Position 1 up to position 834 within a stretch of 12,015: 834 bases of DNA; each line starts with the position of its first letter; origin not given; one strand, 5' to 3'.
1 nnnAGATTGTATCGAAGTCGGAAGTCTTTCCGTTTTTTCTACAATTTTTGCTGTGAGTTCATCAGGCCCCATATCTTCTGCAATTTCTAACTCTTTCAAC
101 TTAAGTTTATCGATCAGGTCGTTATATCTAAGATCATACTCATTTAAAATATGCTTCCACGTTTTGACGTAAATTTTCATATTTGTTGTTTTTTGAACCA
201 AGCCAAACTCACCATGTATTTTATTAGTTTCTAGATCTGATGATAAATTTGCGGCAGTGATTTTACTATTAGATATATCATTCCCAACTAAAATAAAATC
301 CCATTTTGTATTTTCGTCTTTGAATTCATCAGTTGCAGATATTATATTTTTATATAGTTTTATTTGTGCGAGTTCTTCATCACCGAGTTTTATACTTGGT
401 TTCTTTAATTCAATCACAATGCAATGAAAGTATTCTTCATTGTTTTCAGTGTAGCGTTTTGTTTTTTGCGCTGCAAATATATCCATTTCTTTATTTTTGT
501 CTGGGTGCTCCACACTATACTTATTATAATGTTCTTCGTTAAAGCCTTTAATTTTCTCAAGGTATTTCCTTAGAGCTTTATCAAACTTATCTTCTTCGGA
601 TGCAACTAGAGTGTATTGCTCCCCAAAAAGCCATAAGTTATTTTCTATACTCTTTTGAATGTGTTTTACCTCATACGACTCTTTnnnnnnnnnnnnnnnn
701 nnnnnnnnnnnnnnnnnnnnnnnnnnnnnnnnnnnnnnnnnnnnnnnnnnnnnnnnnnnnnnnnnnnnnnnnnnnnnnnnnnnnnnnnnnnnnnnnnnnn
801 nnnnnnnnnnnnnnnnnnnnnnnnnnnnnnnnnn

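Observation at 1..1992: AT-rich cargo gene encoding a GHKL-ATPase / PD-(D/E)xK-like fusion in the satellite hotspot: candidate undescribed anti-phage factor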

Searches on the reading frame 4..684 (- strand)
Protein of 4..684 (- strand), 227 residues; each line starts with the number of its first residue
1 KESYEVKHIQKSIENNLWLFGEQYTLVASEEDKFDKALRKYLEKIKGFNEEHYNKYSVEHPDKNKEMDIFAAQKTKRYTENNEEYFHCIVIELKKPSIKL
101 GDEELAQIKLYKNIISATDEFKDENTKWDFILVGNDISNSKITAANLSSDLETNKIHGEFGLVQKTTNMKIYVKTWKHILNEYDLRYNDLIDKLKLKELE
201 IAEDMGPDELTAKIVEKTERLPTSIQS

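Call 32: search_solved_structures(query=A2, max_evalue=10, show_alignments=3)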
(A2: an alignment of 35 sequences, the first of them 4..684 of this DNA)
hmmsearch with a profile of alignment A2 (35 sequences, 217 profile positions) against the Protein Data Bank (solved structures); distinct sequences matched with E-value up to 10: 3.
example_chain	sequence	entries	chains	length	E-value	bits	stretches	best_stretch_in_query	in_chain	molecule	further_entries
2n4q_B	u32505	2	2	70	0.52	12.9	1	88-144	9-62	Protein AF-9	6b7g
2mv7_A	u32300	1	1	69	0.56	12.7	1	88-144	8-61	Protein AF-9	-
2lm0_A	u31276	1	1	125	0.74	12.4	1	77-136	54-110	AF4/FMR2 family member 1/Protein AF-9 chimera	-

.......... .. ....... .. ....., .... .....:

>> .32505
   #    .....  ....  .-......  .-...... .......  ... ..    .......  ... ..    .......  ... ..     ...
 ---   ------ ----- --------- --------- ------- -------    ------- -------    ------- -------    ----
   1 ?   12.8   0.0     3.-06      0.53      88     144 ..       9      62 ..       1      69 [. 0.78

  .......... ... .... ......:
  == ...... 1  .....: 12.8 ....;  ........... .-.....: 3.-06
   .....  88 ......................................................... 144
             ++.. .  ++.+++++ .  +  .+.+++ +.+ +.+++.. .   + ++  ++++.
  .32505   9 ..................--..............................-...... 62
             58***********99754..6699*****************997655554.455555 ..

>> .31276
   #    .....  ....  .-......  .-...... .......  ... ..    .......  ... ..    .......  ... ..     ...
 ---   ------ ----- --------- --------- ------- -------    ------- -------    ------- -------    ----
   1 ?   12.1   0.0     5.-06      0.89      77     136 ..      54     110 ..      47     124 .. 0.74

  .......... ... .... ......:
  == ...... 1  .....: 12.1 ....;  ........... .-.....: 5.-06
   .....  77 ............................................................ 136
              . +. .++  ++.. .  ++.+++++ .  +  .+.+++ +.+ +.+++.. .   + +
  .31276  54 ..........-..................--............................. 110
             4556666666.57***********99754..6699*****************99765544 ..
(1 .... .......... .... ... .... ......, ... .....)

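Call 33: find_homologous_proteins(query=A2, max_evalue=0.001)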
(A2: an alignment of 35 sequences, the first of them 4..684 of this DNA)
Query A2 (35 sequences) (227 aa, profile of the alignment): 111 proteins with E <= 0.001 among 7188 candidates.
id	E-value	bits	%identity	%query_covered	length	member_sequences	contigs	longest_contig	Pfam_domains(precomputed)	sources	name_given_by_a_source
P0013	7.6e-88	312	100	100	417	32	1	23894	-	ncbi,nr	ncbi:TPA: hypothetical protein MYW33_004131 [Escherichia coli]|nr:hypothetical protein [Escherichia 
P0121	5.5e-84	299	65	95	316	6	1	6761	-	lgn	-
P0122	2.1e-83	297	62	97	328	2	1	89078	-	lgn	-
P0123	3.1e-82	293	77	91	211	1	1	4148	-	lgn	-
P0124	3.4e-81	290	58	96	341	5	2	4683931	-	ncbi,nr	ncbi:type I restriction enzyme HsdR N-terminal domain-containing protein [Aeromonas veronii]|nr:type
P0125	4.5e-80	286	56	96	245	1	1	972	-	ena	-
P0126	7.6e-80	285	41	97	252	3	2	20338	PF13588.13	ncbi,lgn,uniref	ncbi:hypothetical protein [Clostridium butyricum]|uniref:hypothetical protein n=1 Tax=Clostridium bu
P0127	2.7e-76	274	46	86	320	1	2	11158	-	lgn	-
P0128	3.8e-74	267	41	85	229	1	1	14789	-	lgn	-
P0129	3.0e-70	254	42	93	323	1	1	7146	-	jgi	jgi:Type I restriction enzyme R protein N terminus (HSDR_N)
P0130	4.2e-69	250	41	93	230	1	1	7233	-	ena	-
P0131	1.2e-67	245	43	91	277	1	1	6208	-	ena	-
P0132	3.4e-66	241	40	95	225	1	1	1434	-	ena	-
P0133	2.4e-63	231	34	95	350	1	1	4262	-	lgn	-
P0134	1.4e-62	229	35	94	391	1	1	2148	-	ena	-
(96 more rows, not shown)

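Call 39: predict_structure(alignment_id=A2)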
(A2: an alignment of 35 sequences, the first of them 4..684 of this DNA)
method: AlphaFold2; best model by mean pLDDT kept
length: 227 residues; sequences in the alignment: 35
mean_pLDDT: 78.7   pTM: 0.77
mean pLDDT of the five models: 78.7, 73.0, 72.0, 72.0, 67.3
residues with pLDDT >= 90: 63; 70-90: 113; 50-70: 40; < 50: 11
segments of 3 or more residues with pLDDT < 50: 220-227
pLDDT, mean of each block of 10 residues (from residue 1): 67 79 71 76 66 60 82 77 86 90 94 88 87 94 92 90 93 92 77 58 69 70 39
secondary structure, 60 per line:
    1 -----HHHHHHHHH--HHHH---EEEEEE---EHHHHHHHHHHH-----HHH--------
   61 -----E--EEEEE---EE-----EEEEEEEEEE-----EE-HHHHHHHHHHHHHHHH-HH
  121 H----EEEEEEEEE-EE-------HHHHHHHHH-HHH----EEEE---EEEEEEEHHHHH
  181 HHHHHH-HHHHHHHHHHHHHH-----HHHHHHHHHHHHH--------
elements in order: H6-14 H17-20 E24-29 H34-44 E69-73 E84-93 H102-117 E126-134 H145-153 E162-165 E169-175 H176-186 H188-201 H207-219

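Call 45: fold_search(model_id=the predicted structure, library=pdb)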
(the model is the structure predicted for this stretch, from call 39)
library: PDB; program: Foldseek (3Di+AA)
matches with E <= 10: 620; with E <= 0.001: 0
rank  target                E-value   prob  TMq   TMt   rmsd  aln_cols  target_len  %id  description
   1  4f0p_A                1.1e-02  0.87  0.32  0.19   8.5       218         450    8  MspJI Restriction Endonuclease - P31 Form (released 2012-08-08)
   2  5gke_A                1.2e-02  0.99  0.31  0.30   7.2       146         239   12  Structure of EndoMS-dsDNA1 complex (released 2016-11-02)
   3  4f0p_C                1.9e-02  0.69  0.26  0.16   6.7       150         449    9  MspJI Restriction Endonuclease - P31 Form (released 2012-08-08)
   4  4f0p_B                2.0e-02  0.90  0.24  0.13   5.1       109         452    6  MspJI Restriction Endonuclease - P31 Form (released 2012-08-08)
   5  8dgc_B                6.4e-02  0.25  0.22  0.04   8.9       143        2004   11  Avs3 bound to phage PhiV-1 terminase (released 2022-08-03)
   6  5w3t_D                6.8e-02  0.35  0.20  0.15  10.4       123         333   21  Crystal structure of PopP2 in complex with IP6 (released 2017-08-09)
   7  6r0j_MODEL_1_A        1.1e-01  0.33  0.30  0.35   8.2       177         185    6  The N-terminal domain of rhomboid protease YqgP (released 2020-01-08)
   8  6ut6_G                1.2e-01  0.20  0.24  0.18   9.8       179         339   11  Cryo-EM structure of the Escherichia coli McrBC complex (released 2020-10-21)
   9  9ux7_C                1.6e-01  0.18  0.24  0.20  10.5       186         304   14  CryoEM Structure of LmuAB-DNA complex (released 2026-03-25)
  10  5ifi_B                1.7e-01  0.23  0.18  0.08  11.4        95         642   12  CRYSTAL STRUCTURE OF ACETYL-COA SYNTHETASE IN COMPLEX WITH ADENOSINE-5'-PROPYLPHOSPHATE FROM CRYPTOCOCCUS NEOFORMANS H (released 2016-03-16)
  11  1wte_MODEL_1_A        1.7e-01  0.18  0.25  0.22  11.9       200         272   14  Crystal structure of type II restrcition endonuclease, EcoO109I complexed with cognate DNA (released 2004-12-14)
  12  5k85_B                2.1e-01  0.16  0.18  0.07  11.9        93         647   13  Crystal Structure of Acetyl-CoA Synthetase in Complex with Adenosine-5'-propylphosphate and Coenzyme A from Cryptococc (released 2016-08-17)
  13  6oiu_D                2.3e-01  0.21  0.17  0.05  12.3       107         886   11  X-ray crystal structure of the ectodomain of the Toxoplasma gondii ME49 Aminopeptidase N (TGME49_224350) (released 2020-09-30)
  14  4oc8_A                2.4e-01  0.30  0.28  0.19   6.2       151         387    7  DNA modification-dependent restriction endonuclease AspBHI (released 2014-03-19)
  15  1t44_G                2.4e-01  0.08  0.14  0.18   9.7       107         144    8  Structural basis of actin sequestration by thymosin-B4: Implications for arp2/3 activation (released 2004-09-07)
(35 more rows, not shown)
